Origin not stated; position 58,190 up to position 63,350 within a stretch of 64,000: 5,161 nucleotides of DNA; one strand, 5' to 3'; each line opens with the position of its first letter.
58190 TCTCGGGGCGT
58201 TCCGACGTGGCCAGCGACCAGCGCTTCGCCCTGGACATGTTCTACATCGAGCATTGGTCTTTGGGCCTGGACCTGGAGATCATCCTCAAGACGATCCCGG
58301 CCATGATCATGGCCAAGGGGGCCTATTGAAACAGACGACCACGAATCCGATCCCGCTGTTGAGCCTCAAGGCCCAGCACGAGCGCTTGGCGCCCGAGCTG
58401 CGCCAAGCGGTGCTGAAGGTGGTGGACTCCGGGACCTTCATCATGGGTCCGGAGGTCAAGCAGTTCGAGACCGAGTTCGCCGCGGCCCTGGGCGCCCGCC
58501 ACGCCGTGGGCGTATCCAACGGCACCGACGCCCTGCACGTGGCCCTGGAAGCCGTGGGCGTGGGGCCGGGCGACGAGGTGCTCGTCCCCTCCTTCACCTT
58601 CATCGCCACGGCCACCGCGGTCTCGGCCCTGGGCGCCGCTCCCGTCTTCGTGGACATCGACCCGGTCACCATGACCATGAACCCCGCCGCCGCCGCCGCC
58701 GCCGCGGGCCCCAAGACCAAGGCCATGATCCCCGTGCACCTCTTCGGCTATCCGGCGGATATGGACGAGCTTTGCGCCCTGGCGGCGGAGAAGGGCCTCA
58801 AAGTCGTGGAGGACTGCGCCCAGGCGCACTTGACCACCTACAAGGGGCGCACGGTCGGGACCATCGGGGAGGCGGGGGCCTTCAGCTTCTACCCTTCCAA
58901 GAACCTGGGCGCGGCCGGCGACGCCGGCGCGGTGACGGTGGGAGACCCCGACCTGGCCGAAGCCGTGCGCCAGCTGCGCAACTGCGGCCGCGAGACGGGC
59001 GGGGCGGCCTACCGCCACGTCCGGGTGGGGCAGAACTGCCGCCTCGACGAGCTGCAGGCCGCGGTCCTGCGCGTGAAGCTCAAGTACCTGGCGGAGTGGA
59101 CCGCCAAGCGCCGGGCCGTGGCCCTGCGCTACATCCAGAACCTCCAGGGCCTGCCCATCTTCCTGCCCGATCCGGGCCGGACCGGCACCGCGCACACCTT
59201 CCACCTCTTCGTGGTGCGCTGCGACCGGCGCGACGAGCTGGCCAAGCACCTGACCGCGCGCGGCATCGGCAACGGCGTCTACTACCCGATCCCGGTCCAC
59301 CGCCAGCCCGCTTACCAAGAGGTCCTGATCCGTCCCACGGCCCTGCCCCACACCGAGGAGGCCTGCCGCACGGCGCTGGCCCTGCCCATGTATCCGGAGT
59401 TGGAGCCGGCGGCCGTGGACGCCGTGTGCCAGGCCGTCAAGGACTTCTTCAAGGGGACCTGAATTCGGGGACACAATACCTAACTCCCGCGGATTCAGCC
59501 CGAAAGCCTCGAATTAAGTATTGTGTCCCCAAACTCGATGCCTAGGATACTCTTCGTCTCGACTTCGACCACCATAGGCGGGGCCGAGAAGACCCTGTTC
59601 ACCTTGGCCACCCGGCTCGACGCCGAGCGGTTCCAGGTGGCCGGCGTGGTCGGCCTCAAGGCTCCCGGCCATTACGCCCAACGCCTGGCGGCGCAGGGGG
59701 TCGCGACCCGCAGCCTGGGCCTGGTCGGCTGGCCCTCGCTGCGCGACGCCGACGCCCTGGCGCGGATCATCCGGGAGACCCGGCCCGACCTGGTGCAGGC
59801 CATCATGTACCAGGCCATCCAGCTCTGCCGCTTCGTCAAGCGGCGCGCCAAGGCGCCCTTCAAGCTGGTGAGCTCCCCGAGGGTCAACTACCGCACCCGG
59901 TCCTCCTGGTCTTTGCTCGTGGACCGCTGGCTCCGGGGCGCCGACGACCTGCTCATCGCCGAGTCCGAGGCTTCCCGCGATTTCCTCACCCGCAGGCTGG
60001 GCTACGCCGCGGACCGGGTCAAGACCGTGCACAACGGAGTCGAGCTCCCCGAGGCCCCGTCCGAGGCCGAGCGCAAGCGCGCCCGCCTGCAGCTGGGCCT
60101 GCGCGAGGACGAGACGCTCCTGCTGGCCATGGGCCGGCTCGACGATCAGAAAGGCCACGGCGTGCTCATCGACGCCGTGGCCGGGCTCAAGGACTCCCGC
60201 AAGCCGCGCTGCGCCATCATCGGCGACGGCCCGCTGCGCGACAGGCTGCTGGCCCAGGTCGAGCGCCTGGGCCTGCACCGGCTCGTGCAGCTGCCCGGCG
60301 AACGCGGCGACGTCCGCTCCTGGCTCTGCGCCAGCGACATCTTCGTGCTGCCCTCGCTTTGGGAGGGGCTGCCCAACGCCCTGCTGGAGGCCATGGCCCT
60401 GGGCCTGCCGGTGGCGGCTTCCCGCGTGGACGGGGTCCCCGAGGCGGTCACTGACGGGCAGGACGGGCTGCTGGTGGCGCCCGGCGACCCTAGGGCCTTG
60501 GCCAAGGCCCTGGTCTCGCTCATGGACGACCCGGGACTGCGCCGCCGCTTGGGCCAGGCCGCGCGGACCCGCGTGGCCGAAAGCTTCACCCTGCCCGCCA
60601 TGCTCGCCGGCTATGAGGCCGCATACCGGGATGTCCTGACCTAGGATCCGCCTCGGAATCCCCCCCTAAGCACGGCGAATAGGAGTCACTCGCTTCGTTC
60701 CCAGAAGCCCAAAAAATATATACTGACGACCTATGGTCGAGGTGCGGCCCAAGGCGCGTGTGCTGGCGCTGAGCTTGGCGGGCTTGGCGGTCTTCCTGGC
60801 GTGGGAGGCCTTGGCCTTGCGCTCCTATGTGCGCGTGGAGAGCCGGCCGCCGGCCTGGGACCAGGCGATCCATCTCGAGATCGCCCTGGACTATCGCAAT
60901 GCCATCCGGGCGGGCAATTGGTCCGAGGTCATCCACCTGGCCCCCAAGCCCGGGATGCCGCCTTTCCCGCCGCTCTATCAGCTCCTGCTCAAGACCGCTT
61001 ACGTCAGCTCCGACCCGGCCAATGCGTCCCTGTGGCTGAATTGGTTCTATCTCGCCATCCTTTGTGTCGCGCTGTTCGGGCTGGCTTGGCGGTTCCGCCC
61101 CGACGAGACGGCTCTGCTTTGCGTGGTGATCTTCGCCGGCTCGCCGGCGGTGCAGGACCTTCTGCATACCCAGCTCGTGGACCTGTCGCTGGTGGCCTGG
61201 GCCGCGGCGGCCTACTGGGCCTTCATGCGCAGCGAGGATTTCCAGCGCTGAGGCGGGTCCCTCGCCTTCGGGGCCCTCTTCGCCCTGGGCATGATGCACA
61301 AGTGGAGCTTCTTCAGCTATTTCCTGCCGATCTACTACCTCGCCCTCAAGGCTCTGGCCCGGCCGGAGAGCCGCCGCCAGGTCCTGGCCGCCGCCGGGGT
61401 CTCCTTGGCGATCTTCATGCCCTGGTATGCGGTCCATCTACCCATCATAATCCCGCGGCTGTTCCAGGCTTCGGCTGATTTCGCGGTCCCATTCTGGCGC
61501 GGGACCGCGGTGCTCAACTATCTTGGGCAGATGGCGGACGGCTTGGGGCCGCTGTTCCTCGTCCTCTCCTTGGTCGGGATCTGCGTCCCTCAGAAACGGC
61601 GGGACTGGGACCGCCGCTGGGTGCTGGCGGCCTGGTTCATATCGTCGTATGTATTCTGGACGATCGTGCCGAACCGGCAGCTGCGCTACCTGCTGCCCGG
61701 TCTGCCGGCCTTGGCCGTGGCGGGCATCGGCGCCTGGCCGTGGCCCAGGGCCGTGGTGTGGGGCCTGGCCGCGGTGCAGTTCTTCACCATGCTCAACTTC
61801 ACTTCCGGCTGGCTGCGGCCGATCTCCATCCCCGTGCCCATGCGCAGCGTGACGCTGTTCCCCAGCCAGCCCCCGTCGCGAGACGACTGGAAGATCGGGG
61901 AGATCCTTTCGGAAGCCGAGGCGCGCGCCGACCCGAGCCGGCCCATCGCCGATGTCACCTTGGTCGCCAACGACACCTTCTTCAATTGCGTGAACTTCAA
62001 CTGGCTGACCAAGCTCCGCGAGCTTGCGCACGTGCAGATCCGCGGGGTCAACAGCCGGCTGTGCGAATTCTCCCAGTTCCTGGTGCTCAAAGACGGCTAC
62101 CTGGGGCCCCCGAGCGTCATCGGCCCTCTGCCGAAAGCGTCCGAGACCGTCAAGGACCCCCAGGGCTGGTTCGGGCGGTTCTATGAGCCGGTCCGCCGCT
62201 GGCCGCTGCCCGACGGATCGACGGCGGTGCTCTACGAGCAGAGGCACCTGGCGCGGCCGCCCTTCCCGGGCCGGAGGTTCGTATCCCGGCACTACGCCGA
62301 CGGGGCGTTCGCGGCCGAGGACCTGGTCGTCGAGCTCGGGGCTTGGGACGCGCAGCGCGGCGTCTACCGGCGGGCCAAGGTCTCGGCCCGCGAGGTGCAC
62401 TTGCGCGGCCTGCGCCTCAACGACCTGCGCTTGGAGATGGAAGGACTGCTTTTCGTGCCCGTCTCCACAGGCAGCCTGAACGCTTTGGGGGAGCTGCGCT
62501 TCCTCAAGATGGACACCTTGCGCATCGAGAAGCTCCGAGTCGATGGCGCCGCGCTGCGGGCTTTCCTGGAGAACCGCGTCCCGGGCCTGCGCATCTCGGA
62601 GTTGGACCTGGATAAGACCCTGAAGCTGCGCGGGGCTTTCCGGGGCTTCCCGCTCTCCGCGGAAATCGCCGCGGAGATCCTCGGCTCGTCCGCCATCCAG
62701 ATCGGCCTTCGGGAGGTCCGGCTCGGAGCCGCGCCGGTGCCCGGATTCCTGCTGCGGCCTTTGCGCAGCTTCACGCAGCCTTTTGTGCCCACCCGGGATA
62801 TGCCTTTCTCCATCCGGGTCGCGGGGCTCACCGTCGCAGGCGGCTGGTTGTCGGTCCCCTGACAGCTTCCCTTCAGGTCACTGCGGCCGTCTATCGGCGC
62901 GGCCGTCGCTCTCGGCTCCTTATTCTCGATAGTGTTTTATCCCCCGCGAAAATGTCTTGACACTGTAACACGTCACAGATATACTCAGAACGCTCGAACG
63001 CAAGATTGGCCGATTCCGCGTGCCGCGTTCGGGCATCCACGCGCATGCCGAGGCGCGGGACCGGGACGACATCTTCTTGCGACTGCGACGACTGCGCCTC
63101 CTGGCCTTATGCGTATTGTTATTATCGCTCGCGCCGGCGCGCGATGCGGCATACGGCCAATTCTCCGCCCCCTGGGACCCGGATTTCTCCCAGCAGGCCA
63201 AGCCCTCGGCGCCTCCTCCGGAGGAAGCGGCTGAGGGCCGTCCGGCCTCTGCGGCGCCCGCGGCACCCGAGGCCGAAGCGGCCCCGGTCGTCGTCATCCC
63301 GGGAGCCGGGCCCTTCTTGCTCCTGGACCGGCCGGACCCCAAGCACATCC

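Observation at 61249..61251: Single in-frame TGA splits an otherwise intact ~709-aa GT-C (GT39/83, ArnT/PMT-like) glycosyltransferase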

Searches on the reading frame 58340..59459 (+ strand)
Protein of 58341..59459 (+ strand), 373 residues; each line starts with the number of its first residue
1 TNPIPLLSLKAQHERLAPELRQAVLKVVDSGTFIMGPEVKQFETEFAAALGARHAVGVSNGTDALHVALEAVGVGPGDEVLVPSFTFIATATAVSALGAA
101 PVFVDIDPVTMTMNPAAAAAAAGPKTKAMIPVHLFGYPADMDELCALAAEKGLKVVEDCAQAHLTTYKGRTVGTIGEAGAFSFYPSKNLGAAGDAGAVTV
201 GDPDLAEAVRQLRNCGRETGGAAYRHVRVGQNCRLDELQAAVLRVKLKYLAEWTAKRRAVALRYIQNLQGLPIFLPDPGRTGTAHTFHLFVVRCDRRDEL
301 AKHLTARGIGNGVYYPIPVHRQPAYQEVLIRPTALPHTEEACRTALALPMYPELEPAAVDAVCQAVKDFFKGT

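Call 39: search_protein_families(library=pfam, max_evalue=0.001, proteins=[window:58340-59459:+])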
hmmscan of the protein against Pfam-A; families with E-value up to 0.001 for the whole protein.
window:58340-59459:+ (373 aa): 0 families

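Call 50: search_protein_families(library=pfam, max_evalue=0.0001, proteins=[window:58341-59459:+])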
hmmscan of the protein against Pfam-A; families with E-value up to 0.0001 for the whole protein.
window:58341-59459:+ (373 aa): 2 families
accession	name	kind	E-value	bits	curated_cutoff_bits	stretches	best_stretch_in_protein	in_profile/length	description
PF01041.23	DegT_DnrJ_EryC1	-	2.3e-123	412.4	19.8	1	18-366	5-359/360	DegT/DnrJ/EryC1/StrS aminotransferase family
PF00155.27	Aminotran_1_2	-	7.4e-07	29.1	19.7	1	16-213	18-245/361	Aminotransferase class I and II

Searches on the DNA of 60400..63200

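Call 30: search_rna_families(source=window, start=60400, end=63200, threshold=evalue, max_evalue=1)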
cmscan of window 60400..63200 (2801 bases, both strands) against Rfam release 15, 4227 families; matches with E-value up to 1: 0.
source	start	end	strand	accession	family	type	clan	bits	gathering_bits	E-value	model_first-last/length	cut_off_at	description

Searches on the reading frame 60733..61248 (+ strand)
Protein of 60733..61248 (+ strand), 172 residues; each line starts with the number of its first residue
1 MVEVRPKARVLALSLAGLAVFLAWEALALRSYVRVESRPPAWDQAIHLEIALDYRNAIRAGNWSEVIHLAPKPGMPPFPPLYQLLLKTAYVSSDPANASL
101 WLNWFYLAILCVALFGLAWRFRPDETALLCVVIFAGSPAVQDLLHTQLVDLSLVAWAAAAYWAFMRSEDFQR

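Call 5: search_protein_families(library=pfam, max_evalue=1, proteins=[window:60733-61248:+])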
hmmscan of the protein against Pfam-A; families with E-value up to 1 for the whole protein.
window:60733-61248:+ (172 aa): 0 families

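Call 10: find_encoding_contigs(protein=window:60733-61248:+, flank=10000, max_places=10)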
Protein window:60733-61248:+ (172 aa): 1 contig read that carries it; 1 place shown.
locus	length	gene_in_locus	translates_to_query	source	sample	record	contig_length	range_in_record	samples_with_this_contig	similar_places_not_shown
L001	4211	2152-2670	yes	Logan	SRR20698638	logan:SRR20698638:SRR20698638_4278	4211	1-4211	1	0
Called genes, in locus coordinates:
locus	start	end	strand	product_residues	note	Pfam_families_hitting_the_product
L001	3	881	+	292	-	?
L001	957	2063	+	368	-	PF13439:Glyco_transf_4, PF13579:Glyco_trans_4_4, PF20706:GT4-conflict (weak), PF00534:Glycos_transf_1, PF13692:Glyco_trans_1_4, PF13524:Glyco_trans_1_2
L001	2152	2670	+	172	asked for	-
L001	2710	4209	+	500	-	?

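Call 55: list_cluster_members(proteins=[window:60733-61248:+])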
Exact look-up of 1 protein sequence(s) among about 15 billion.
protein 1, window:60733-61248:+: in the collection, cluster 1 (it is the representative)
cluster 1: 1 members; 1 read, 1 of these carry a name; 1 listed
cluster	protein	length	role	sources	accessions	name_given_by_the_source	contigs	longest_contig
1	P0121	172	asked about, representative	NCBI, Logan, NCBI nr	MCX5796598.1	MAG: hypothetical protein NTY77_13975 [Elusimicrobia bacterium] | hypothetical protein [Elusimicrobiota bacterium]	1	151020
